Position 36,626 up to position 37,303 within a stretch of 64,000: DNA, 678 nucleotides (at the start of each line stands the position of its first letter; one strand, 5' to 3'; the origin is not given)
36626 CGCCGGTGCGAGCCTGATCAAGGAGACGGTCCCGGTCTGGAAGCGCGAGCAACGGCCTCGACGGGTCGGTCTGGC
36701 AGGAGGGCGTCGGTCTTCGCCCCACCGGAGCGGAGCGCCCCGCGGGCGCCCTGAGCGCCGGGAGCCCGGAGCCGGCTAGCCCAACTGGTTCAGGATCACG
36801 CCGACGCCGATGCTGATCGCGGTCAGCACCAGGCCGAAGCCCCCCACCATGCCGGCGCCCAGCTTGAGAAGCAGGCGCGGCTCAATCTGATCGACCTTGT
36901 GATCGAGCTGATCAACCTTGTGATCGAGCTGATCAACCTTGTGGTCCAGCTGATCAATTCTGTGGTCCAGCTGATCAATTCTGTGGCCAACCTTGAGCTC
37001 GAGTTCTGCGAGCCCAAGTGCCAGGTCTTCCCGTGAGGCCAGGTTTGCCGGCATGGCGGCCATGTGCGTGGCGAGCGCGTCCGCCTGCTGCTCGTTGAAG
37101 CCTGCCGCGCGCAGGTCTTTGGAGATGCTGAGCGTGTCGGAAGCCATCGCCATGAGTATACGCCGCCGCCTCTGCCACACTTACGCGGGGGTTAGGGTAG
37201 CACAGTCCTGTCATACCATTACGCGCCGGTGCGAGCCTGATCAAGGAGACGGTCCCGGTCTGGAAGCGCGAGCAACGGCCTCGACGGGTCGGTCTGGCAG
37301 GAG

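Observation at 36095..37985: Four tandem DUF1640-like small coiled-coil/TM genes amplified by a segmental duplication that copied the 3' end of moaE with each unit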

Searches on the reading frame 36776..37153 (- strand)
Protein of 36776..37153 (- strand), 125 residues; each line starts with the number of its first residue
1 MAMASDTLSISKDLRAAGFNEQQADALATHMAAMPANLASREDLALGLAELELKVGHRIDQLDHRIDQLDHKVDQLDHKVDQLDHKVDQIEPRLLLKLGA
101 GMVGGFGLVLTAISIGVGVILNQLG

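Call 3: search_protein_families(library=pfam, proteins=[window:36779-37153:-], max_evalue=1)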
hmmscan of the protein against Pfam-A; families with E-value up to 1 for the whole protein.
seq(125 aa): 40 families (the best 25 are shown)
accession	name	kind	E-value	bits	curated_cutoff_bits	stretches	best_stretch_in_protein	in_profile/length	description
PF23991.1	DUF7310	-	0.00016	22.5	40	1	54-93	34-73/83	Coiled-coil region of unknown function (DUF7310)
PF06825.17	HSBP1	-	0.00081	19.6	28.6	1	55-76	25-46/51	Heat shock factor binding protein 1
PF10046.14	BLOC1_2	-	0.0032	18.2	33.4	1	58-91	59-92/96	Biogenesis of lysosome-related organelles complex-1 subunit 2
PF04012.17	PspA_IM30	-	0.0038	17.3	33.9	1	28-91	69-132/220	PspA/IM30 family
PF07798.16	CCDC90-like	-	0.0057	17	33.5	1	6-91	2-92/175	Coiled-coil domain-containing protein 90-like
PF10779.14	XhlA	-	0.0063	17.1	34.7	1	57-91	11-45/67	Haemolysin XhlA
PF19111.5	DUF5798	-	0.0073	16.9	27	1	55-89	20-54/89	Family of unknown function (DUF5798)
PF12072.13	RNase_Y_N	-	0.014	15.2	32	1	48-91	80-123/201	RNase Y N-terminal region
PF00261.25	Tropomyosin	-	0.015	15.1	38.6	1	47-92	171-216/242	Tropomyosin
PF07889.17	DUF1664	-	0.017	15.6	34.6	1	50-91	80-121/124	Protein of unknown function (DUF1664)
PF03280.19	Lipase_chap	-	0.024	15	25.7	1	11-84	91-165/192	Proteobacterial lipase chaperone protein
PF14235.11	DUF4337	-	0.03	14.9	27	1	12-115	33-126/161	Domain of unknown function (DUF4337)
PF01519.22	DUF16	-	0.033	15.1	40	1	54-89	38-73/104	Protein of unknown function DUF16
PF16526.10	CLZ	-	0.035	14.9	26.7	1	61-88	28-55/71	C-terminal leucine zipper domain of cyclic nucleotide-gated channels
PF20667.3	Sec10_N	-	0.038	14.5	27.4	1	43-90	28-75/118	Exocyst complex component Sec10, N-terminal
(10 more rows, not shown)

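Call 6: search_protein_families(library=ncbifam, proteins=[window:36779-37153:-], max_evalue=1)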
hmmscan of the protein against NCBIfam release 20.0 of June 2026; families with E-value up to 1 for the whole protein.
seq(125 aa): 27 families (the best 25 are shown)
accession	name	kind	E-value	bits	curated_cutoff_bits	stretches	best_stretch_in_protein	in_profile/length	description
NF011925.1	PRK15396.1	subfamily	0.0086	16.3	108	1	65-89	26-50/78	major outer membrane lipoprotein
NF004430.0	PRK05771.2-4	equivalog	0.011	14.3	670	1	49-107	86-144/646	V-type ATP synthase subunit I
NF053525.1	thylo_ssr2422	subfamily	0.013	15.9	38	1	54-89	13-48/77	ssr2422 family thylakoid membrane protein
NF033930.1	pneumo_PspA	exception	0.016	13.9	850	1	25-91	246-314/659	pneumococcal surface protein A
NF002334.0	PRK01294.1-2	equivalog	0.019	14.1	285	1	9-89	218-299/336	lipase secretion chaperone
NF052320.1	Cbp1_fam_LP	subfamily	0.026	14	90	1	49-88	143-182/286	Cbp1 family collagen-binding glycoprotein adhesin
NF033872.1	SidA_fam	subfamily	0.035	13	60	1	52-119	254-323/379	T4SS effector SidA family protein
TIGR04211.1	SH3_and_anchor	equivalog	0.036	13.7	65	1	39-112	108-182/198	TIGR04211 family SH3 domain-containing protein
NF033928.1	alph_xenorhab_A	subfamily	0.04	13.2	125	1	24-114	145-228/339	alpha-xenorhabdolysin family binary toxin subunit A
NF041849.1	trans_regNmlR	equivalog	0.041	13.9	175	1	55-89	77-111/117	stress response transcriptional regulator NmlR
TIGR02977.1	phageshock_pspA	equivalog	0.042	13.6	242.95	1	38-89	80-131/219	phage shock protein PspA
TIGR04523.1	Mplasa_alph_rch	subfamily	0.043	11.7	270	1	58-90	511-594/745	helix-rich protein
NF033927.1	alph_xenorhab_B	subfamily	0.046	13.1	40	1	59-90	133-164/223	alpha-xenorhabdolysin family binary toxin subunit B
NF043058.1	T4SS_LegC2C7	subfamily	0.05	12.6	350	1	48-90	120-162/348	LegC2/C7 family Dot/Icm T4SS effector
NF045487.1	ASRP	equivalog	0.081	11.5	300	1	57-90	317-350/593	archaea-specific SMC-related protein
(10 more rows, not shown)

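Call 7: search_protein_families(library=phrogs, proteins=[window:36779-37153:-], max_evalue=1)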
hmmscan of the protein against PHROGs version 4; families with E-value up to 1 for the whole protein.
seq(125 aa): 46 families (the best 25 are shown)
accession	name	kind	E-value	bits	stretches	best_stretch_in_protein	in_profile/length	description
phrog_17872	-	unknown function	8.6e-07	30.4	1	3-93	4-92/100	-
phrog_12015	-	unknown function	8.4e-05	23.2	1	54-89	123-158/165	-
phrog_6701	-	unknown function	0.0003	21.6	1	35-93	60-124/169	-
phrog_5553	-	unknown function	0.00081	20.6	1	57-93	21-57/114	-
phrog_1193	-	other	0.0041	18.1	1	55-116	11-73/76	hemolysin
phrog_11953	-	DNA, RNA and nucleotide metabolism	0.0076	17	1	56-88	13-45/154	exonuclease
phrog_21066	-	unknown function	0.0086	16.9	1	53-91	88-126/228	-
phrog_7330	-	unknown function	0.012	16.9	1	58-90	43-75/82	-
phrog_1103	-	unknown function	0.012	16.6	1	72-113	27-69/80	-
phrog_462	-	other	0.015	16.5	1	21-74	47-84/101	lipoprotein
phrog_16654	-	unknown function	0.016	16.4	1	40-104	24-86/101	-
phrog_5211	-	unknown function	0.028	15.7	1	57-115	36-94/112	-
phrog_6664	-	unknown function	0.04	15.4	1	58-89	53-84/97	-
phrog_31236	-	unknown function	0.043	14.5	1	57-92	36-71/190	-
phrog_29699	-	unknown function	0.045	14.7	1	59-90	33-64/70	-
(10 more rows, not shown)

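Call 12: search_solved_structures(query=window:36779-37153:-, max_evalue=10, show_alignments=3)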
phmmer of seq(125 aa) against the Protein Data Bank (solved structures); distinct sequences matched with E-value up to 10: 44.
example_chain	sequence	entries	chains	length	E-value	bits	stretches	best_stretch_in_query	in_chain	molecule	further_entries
7o92_A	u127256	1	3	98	0.0013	22.4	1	33-90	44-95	hypothetical protein UY81_C0065G0003 residues 18-54 from Candidatus Giovannonibacteria bac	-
5apz_A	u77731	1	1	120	0.0019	21.9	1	35-90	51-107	GENERAL CONTROL PROTEIN GCN4, NOR1 TCAR0761, GENERAL CONTROL PROTEIN GCN4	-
6h9m_A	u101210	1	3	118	0.016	18.9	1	4-90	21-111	Coiled-coil domain-containing protein 90B, mitochondrial,General control protein GCN4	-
7o97_A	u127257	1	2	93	0.047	17.4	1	55-89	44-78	hypothetical protein UY81_C0065G0003 from Candidatus Giovannonibacteria bacterium converte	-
7bv6_D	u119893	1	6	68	0.056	17.1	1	41-89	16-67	Synaptosomal-associated protein 29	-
4wy4_D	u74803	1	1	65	0.08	16.6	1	41-89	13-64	Synaptosomal-associated protein 29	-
6gao_A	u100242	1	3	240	0.12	16.1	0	23-82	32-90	Outer capsid protein sigma-1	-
6ovs_A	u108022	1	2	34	0.14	15.8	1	59-86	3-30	Coiled-coil Trimer with Glu:Tyr:Lys Triad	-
3h7x_A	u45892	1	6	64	0.19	15.4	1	69-88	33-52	Adhesin yadA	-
3lt6_A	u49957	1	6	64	0.24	15.1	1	75-99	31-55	Adhesin yadA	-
6gaj_A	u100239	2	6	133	0.25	15.1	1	17-90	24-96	Outer capsid protein sigma-1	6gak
3h7z_A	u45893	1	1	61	0.27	15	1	75-99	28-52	Adhesin yadA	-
6v4y_A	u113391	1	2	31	0.28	14.9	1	59-85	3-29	Coiled-coil Trimer with Glu:Tyr:Lys Triad with a K7A mutation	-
3gp4_A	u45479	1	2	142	0.35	14.6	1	14-78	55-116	Transcriptional regulator, MerR family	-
6osd_A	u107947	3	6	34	0.38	14.5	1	59-86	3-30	Coiled-coil Trimer with Glu:Phe:Lys Triad | Coiled-coil Trimer with Glu:p-nitrophenylalanine:Lys Triad | Coiled-coil Trimer with Glu:3,4-difluorophenylalanine:L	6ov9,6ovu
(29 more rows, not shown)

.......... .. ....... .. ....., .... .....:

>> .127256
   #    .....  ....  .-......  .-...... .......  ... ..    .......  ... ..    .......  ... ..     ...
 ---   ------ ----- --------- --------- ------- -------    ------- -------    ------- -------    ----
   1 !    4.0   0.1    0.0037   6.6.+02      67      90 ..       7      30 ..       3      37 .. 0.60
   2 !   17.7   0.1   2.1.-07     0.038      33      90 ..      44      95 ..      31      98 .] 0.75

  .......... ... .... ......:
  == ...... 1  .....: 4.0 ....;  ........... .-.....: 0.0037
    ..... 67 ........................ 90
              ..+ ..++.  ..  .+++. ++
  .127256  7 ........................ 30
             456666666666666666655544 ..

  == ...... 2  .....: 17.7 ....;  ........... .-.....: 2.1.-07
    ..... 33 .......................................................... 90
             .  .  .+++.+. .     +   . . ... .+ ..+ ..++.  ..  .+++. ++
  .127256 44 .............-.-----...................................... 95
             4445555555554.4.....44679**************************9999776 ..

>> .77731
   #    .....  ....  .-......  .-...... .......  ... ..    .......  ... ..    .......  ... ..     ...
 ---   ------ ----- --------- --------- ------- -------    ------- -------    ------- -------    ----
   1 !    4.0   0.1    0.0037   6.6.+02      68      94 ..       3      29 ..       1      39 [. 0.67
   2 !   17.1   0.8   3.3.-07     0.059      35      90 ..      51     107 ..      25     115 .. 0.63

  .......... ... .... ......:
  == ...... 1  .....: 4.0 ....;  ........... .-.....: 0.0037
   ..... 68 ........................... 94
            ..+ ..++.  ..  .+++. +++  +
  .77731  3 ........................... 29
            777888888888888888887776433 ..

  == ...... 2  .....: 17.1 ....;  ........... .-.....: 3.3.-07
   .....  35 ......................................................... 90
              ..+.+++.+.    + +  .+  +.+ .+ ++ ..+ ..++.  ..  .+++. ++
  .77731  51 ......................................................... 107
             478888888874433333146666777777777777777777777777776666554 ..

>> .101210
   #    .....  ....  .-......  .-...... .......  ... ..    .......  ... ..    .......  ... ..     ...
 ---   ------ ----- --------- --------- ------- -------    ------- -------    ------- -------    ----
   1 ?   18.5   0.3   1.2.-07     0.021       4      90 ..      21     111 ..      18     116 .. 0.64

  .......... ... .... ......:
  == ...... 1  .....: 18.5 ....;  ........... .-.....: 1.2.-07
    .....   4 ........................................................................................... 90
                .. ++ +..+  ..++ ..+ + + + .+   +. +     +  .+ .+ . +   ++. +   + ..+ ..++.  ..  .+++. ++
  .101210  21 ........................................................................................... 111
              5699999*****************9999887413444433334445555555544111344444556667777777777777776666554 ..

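Call 51: predict_structure(alignment_id=A3)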
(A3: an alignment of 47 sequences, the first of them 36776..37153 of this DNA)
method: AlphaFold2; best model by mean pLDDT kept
length: 125 residues; sequences in the alignment: 47
mean_pLDDT: 71.1   pTM: 0.36
mean pLDDT of the five models: 71.1, 70.2, 70.0, 68.7, 63.6
residues with pLDDT >= 90: 21; 70-90: 42; 50-70: 58; < 50: 4
segments of 3 or more residues with pLDDT < 50: 37-39
pLDDT, mean of each block of 10 residues (from residue 1): 54 57 59 53 72 89 93 91 74 63 76 77 63
secondary structure, 60 per line:
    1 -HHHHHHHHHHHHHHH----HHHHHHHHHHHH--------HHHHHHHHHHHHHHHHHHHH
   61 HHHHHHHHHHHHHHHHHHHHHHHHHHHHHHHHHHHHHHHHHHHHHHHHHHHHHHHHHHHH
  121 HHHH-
elements in order: H2-16 H21-32 H41-124

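Call 58: fold_search(model_id=the predicted structure, library=pdb)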
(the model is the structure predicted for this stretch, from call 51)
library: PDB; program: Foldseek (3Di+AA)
matches with E <= 10: 20; with E <= 0.001: 0
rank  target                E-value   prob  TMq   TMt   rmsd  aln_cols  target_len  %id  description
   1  1q05_B                1.1e+00  0.54  0.27  0.26   6.5        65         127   20  Crystal structure of the Cu(I) form of E. coli CueR, a copper efflux regulator (released 2003-09-16)
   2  1q06_B                1.5e+00  0.44  0.27  0.26   6.6        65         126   20  Crystal structure of the Ag(I) form of E. coli CueR, a copper efflux regulator (released 2003-09-16)
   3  5xnb_P                3.0e+00  0.23  0.24  0.30  14.3        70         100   11  Crystal structure of the IcmS-IcmW-DotL complex of the Legionella type IVb secretion system (released 2017-09-27)
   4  7bwk_A                3.9e+00  0.18  0.25  0.27  14.7        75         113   11  Structure of DotL(656-783)-IcmS-IcmW-LvgA-VpdB(461-590) derived from Legionella pneumophila (released 2020-06-03)
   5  4o6o_A                4.2e+00  0.18  0.24  0.16   5.5        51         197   24  Structural and functional studies the characterization of Cys4 Zinc-finger motif in the recombination mediator protein (released 2014-12-10)
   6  5x90_G                4.2e+00  0.16  0.25  0.28  14.9        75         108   11  Structure of DotL(656-783)-IcmS-IcmW-LvgA derived from Legionella pneumophila (released 2017-06-14)
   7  7bwk_F                4.2e+00  0.16  0.24  0.27  14.8        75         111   11  Structure of DotL(656-783)-IcmS-IcmW-LvgA-VpdB(461-590) derived from Legionella pneumophila (released 2020-06-03)
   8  1vdd_B                4.2e+00  0.15  0.23  0.15   5.5        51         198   33  Crystal structure of recombinational repair protein RecR (released 2004-05-18)
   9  5xnb_G                4.5e+00  0.16  0.24  0.29  14.2        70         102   11  Crystal structure of the IcmS-IcmW-DotL complex of the Legionella type IVb secretion system (released 2017-09-27)
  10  5hnm_A                5.5e+00  0.38  0.21  0.15   0.8        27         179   22  Crystal structure of vancomycin resistance D,D-pentapeptidase VanY E175A mutant from VanB-type resistance cassette in  (released 2016-02-10)
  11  5xnb_M                5.9e+00  0.14  0.24  0.29  14.1        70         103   11  Crystal structure of the IcmS-IcmW-DotL complex of the Legionella type IVb secretion system (released 2017-09-27)
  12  5xnb_A                6.3e+00  0.13  0.24  0.29  14.3        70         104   11  Crystal structure of the IcmS-IcmW-DotL complex of the Legionella type IVb secretion system (released 2017-09-27)
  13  9evt_U                7.3e+00  0.16  0.23  0.22   7.1        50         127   20  Structure of the small subunit of the flowering plant mitoribosome with the maturation factor RsgA (released 2026-03-18)
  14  7x7p_A                7.3e+00  0.12  0.20  0.48   6.2        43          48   26  CryoEM structure of dsDNA-RuvB-RuvA domain3 complex (released 2023-03-15)
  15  5xnb_D                7.3e+00  0.12  0.23  0.27  14.2        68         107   12  Crystal structure of the IcmS-IcmW-DotL complex of the Legionella type IVb secretion system (released 2017-09-27)
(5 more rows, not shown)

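Call 70: search_protein_families(library=padloc, proteins=[window:36776-37153:-], max_evalue=0.01)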
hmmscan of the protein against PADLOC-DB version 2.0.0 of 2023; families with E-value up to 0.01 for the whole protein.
window:36776-37153:- (125 aa): 3 families
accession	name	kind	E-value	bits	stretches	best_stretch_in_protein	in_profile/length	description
PDLC02750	PbeC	-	0.0033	14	1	55-94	202-241/629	PbeC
PDLC00514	JetC1|JetC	-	0.0085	11.9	0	56-91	304-339/1117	DUF3584 domain; MukB-like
PDLC00006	DruC1|DruC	-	0.009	12.5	0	57-91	168-202/626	Unknown function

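Call 76: find_encoding_contigs(protein=window:36776-37153:-, flank=3000, max_places=10)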
Protein window:36776-37153:- (125 aa): 2 contigs read that carry it; 1 place shown.
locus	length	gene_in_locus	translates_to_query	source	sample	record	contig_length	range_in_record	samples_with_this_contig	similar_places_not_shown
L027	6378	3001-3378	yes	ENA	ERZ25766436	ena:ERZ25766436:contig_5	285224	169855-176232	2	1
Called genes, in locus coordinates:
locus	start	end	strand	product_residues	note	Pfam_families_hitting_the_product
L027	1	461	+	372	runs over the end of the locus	PF01527:HTH_Tnp_1 (weak), PF13384:HTH_23 (weak), PF13518:HTH_28, PF13551:HTH_29, PF13565:HTH_32, PF00665:rve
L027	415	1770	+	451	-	PF00665:rve (weak), PF22483:Mu-transpos_C_2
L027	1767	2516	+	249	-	PF01695:IstB_IS21, PF02562:PhoH, PF00308:Bac_DnaA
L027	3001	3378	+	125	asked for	-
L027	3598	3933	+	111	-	-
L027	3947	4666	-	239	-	PF02597:ThiS, PF02391:MoaE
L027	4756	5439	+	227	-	PF00156:Pribosyltran (weak)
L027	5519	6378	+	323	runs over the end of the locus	PF00294:PfkB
